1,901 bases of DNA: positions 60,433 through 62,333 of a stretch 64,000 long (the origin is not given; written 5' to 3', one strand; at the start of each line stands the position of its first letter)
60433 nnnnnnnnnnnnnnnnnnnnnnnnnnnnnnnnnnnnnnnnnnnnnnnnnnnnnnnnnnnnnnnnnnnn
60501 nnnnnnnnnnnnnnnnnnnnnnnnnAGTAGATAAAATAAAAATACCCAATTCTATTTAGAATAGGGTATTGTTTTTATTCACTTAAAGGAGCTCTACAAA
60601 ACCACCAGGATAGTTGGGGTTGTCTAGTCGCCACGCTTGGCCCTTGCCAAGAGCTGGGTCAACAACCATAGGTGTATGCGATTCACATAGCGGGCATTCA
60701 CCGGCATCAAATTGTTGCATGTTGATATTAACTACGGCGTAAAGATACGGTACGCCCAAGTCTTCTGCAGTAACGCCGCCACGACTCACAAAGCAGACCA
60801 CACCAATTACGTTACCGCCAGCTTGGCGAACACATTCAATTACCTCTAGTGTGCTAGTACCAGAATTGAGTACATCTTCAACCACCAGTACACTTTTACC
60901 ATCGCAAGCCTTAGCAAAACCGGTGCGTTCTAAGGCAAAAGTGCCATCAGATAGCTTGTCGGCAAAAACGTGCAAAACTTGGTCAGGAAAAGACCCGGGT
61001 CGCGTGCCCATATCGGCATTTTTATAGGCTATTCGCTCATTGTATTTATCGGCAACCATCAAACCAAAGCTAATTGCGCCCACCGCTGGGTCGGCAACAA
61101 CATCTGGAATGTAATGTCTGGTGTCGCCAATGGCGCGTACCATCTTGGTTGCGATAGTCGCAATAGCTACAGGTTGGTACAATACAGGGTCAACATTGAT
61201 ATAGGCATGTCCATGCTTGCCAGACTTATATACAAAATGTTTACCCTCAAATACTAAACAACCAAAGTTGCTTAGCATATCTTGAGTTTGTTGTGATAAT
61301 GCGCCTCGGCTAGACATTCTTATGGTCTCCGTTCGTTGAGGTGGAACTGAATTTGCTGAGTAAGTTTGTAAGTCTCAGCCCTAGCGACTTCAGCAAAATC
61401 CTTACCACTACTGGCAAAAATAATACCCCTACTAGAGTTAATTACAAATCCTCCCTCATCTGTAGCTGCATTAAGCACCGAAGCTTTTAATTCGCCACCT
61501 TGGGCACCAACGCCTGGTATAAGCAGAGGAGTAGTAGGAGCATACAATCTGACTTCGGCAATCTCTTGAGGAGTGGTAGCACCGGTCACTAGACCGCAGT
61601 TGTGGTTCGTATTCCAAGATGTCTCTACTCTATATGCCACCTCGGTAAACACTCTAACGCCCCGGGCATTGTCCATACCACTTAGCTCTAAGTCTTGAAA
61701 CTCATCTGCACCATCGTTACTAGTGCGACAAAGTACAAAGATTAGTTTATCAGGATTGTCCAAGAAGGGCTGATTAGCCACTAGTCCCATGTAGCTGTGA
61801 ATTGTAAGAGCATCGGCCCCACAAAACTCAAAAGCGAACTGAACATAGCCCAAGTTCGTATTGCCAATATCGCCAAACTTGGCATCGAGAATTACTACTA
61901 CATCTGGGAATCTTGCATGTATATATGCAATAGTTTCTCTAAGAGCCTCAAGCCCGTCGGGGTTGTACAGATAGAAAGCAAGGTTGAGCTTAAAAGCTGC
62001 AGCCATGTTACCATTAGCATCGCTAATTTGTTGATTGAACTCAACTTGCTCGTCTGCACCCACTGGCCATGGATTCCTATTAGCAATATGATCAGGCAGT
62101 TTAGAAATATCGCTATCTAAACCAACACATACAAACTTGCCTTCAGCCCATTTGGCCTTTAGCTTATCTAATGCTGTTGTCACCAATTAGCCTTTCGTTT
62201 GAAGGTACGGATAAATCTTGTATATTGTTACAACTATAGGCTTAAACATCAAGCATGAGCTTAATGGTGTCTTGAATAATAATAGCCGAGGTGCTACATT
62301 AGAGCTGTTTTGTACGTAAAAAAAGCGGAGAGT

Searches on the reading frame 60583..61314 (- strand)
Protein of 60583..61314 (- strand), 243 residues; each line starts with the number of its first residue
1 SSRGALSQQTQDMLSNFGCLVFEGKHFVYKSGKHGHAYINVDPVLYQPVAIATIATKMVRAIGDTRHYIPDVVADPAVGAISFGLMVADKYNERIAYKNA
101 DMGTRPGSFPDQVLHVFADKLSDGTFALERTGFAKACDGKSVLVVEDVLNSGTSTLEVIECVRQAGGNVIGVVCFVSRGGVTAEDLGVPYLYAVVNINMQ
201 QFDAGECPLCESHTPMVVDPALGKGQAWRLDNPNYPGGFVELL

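Call 16: search_protein_families(library=pfam, proteins=[window:60583-61314:-], max_evalue=0.001)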
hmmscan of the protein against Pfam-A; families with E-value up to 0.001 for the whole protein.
window:60583-61314:- (243 aa): 1 family
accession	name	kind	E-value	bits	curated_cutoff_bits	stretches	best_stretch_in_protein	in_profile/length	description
PF00156.33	Pribosyltran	-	9.3e-08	32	26.3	1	137-190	85-138/158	Phosphoribosyl transferase domain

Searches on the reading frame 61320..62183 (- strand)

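Call 16: search_protein_families(library=pfam, proteins=[window:61320-62183:-], max_evalue=0.001)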
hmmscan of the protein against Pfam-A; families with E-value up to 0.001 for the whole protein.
window:61320-62183:- (287 aa): 1 family
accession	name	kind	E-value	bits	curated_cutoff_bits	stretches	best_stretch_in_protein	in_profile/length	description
PF00215.30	OMPdecase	-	2.3e-21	77.1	27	1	18-259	3-213/221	Orotidine 5'-phosphate decarboxylase / HUMPS family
